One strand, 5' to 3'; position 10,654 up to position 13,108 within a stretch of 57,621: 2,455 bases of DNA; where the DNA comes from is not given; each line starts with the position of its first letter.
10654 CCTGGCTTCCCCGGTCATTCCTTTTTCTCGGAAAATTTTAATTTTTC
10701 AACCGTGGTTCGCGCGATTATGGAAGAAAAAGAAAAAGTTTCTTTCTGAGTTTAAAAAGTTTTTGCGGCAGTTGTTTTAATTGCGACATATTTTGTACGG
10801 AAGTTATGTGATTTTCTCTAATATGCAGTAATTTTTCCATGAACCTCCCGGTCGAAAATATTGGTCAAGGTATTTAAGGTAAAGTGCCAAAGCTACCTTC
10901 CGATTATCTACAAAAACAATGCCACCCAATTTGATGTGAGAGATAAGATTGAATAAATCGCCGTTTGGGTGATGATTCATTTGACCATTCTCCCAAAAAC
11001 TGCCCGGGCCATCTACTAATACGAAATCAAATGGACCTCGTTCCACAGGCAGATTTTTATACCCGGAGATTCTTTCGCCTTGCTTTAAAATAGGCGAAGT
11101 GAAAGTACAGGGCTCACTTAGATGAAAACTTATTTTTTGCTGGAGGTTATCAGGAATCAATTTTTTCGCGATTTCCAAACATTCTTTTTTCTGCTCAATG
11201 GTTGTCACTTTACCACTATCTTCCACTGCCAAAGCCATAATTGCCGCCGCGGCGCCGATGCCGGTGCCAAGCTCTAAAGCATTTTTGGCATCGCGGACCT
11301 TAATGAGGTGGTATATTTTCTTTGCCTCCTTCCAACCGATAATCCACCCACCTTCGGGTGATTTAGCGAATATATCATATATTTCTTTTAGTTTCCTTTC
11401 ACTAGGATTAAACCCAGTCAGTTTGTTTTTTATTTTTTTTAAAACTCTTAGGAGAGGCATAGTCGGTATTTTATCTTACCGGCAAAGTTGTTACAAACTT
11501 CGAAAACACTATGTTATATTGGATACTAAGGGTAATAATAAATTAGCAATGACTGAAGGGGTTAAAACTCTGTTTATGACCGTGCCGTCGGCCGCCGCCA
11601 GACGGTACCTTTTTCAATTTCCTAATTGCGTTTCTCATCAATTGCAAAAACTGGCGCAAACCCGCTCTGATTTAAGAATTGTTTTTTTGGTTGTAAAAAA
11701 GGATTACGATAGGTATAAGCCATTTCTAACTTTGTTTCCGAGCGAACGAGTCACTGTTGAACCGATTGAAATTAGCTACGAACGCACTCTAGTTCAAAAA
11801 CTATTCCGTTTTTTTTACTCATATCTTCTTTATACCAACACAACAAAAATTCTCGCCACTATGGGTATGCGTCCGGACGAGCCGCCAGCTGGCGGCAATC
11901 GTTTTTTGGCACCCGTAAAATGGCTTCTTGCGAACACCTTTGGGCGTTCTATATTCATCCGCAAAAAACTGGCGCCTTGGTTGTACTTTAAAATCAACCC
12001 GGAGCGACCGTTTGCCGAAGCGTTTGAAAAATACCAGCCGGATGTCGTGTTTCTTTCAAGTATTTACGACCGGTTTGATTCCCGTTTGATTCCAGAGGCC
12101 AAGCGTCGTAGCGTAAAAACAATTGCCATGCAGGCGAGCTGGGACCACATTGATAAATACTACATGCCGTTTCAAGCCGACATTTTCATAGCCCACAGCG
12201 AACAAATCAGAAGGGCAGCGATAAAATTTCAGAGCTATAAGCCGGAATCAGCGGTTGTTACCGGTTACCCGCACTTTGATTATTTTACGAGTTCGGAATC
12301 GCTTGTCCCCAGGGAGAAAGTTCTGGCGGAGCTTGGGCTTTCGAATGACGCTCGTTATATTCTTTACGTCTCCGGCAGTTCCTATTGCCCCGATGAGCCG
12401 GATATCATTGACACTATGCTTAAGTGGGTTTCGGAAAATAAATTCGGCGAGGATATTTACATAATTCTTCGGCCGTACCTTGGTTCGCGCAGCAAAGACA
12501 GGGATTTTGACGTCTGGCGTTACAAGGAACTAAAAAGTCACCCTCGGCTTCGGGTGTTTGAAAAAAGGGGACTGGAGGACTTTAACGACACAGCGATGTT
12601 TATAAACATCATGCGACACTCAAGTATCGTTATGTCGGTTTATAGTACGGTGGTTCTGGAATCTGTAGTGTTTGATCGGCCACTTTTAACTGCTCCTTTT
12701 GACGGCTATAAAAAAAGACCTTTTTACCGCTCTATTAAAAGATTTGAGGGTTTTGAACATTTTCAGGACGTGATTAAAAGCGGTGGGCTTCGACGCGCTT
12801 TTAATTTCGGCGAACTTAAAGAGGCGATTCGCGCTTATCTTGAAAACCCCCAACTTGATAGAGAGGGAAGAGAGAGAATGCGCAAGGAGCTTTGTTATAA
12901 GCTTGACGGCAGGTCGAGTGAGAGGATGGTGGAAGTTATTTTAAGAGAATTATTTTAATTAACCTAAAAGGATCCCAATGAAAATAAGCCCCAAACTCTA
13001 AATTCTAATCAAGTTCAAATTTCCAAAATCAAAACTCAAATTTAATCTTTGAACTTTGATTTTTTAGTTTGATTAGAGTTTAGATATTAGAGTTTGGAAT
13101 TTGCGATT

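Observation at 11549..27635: Five diverged full-length paralogs of an unassigned ~460-aa GT-B-like enzyme family within 16 kb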

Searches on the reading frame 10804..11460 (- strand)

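Call 7: search_protein_families(library=pfam, proteins=[window:10804-11460:-], max_evalue=0.001)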
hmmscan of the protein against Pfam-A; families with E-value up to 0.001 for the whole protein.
window:10804-11460:- (218 aa): 4 families
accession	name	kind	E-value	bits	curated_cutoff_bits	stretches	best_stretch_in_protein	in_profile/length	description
PF01596.23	Methyltransf_3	-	1.6e-12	47.6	22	1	23-154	10-131/204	O-methyltransferase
PF01135.25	PCMT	-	3.4e-07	30.7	20.3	1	50-115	66-131/210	Protein-L-isoaspartate(D-aspartate) O-methyltransferase (PCMT)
PF13578.12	Methyltransf_24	-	2.9e-05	25.3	26.3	1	62-186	1-104/105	Methyltransferase domain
PF13847.12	Methyltransf_31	-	0.0005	20.2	27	1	57-115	3-61/145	Methyltransferase domain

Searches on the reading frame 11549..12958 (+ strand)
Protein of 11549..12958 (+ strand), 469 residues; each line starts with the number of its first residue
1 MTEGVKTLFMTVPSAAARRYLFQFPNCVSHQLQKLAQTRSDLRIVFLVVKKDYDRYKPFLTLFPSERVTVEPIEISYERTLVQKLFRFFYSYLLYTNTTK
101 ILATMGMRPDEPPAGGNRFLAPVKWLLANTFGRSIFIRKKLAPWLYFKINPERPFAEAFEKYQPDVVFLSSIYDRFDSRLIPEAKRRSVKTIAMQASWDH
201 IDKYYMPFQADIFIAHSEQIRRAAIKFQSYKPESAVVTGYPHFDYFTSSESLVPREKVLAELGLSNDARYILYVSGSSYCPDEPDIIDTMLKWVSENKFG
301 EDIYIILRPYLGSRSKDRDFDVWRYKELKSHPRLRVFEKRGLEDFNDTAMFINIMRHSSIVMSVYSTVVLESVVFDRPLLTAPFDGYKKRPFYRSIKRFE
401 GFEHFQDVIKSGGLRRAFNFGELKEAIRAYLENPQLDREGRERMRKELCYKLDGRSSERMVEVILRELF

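Call 4: search_protein_families(library=pfam, proteins=[window:11549-12958:+], max_evalue=1)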
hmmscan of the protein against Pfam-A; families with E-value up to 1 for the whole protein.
window:11549-12958:+ (469 aa): 2 families
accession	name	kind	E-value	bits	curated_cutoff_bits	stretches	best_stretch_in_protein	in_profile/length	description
PF04464.20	Glyphos_transf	-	1.8e-08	34.2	22.1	2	342-465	252-366/367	CDP-Glycerol:Poly(glycerophosphate) glycerophosphotransferase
PF02350.25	Epimerase_2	-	0.15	11.4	30.6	0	211-381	124-283/347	UDP-N-acetylglucosamine 2-epimerase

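Call 5: search_protein_families(library=ncbifam, proteins=[window:11549-12958:+], max_evalue=1)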
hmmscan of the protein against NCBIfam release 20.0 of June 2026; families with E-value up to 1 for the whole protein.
window:11549-12958:+ (469 aa): 3 families
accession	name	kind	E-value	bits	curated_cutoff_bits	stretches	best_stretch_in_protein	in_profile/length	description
NF046086.1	BFO_1060_trans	domain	3e-12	46.4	200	1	156-465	40-361/365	BFO_1060 family glycosyltransferase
NF041713.1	Tar_polymTarL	equivalog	0.0048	15.6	1000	1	351-465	459-560/562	teichoic acid ribitol-phosphate polymerase TarL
TIGR04396.2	surf_polysacc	subfamily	0.013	14.7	125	0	422-465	313-360/427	surface carbohydrate biosynthesis protein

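Call 12: search_solved_structures(query=A1, max_evalue=1, show_alignments=2)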
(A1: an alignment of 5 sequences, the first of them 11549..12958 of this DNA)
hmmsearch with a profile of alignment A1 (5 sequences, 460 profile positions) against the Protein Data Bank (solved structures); distinct sequences matched with E-value up to 1: 4.
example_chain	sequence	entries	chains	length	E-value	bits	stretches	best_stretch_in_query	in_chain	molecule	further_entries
8va1_A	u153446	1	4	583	1.8e-07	33.5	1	216-451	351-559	Teichoic acid ribitol-phosphate polymerase TarL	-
7nyw_I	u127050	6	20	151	0.22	13.5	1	58-149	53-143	Macrodomain Ter protein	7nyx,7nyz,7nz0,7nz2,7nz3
6k65_A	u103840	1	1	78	0.61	12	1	389-449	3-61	Immunoglobulin G-binding protein A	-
7syb_A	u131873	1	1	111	0.89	11.4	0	104-150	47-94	Sulfurtransferase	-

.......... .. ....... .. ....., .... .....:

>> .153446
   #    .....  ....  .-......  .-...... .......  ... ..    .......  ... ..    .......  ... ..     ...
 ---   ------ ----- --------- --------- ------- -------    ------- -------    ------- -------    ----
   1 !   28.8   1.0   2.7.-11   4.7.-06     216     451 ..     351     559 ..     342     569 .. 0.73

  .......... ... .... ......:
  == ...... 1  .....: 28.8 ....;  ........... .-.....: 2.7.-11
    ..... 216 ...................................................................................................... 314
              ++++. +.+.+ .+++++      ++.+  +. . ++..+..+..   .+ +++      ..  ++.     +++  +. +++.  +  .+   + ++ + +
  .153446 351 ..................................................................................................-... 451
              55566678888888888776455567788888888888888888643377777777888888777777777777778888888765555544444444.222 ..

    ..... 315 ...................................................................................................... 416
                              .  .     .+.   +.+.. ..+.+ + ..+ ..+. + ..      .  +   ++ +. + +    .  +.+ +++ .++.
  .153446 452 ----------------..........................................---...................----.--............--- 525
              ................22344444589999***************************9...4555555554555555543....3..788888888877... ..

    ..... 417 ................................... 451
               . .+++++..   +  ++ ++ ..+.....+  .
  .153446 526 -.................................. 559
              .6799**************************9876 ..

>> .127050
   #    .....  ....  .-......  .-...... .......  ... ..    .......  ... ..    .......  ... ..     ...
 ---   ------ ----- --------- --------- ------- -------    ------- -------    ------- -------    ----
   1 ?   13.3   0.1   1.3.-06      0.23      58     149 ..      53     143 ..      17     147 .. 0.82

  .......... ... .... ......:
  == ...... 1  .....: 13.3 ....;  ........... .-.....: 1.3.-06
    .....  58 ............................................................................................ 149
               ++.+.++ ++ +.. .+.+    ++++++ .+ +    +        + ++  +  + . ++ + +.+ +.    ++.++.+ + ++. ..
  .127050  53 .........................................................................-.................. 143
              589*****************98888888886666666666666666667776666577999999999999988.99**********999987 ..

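Call 24: search_protein_representatives(alignment_id=A1)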
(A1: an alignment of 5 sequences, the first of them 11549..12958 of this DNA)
Query: 5 sequences, 460 profile positions. Proteins with E-value up to 0.001 (for the whole library): 11547; up to 1e-10: 5811; up to 1e-30: 2607. The best 150 are listed.
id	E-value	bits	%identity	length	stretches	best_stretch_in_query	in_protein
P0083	2.5e-192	656.2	-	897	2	3-455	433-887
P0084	5.5e-155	533.0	-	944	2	3-455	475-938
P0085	4.9e-147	506.8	-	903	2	4-452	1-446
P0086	5.3e-145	500.1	-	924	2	3-456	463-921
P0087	6.1e-140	483.5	-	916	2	5-455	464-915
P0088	6.4e-119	414.2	-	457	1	4-456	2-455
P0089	8.5e-118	410.5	-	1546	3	115-432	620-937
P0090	1.8e-117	409.4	-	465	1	4-455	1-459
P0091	4.3e-116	404.8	-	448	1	4-454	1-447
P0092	2.4e-115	402.4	-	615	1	4-448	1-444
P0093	1.7e-114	399.6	-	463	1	4-458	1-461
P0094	8.4e-112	390.7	-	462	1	4-458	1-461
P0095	9.4e-111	387.2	-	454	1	1-450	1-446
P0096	1.1e-110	387.0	-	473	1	5-454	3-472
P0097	2.1e-109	382.8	-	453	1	4-453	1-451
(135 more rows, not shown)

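Call 64: search_dna_similar(query=window:11549-12958:+, collection=plasmids, mode=protein, max_evalue=0.01, max_rows=30)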
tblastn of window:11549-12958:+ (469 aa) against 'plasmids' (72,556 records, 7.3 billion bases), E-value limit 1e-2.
Records with a match: 1; places in all: 1; records where one place covers at least 80% of the query: 0.
Best place of each record, by identity: <60% 1.
By first word of the organism name: Rhizobium 1.
By predicted mobility (MOB-suite, as given by PLSDB): non-mobilizable 1.
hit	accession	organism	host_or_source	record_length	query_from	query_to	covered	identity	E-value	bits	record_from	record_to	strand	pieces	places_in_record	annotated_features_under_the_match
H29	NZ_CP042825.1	Rhizobium sp. WL3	Wheat,phyllosphere swab,leaves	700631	154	460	65%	20.6%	2e-12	77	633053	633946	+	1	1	hypothetical protein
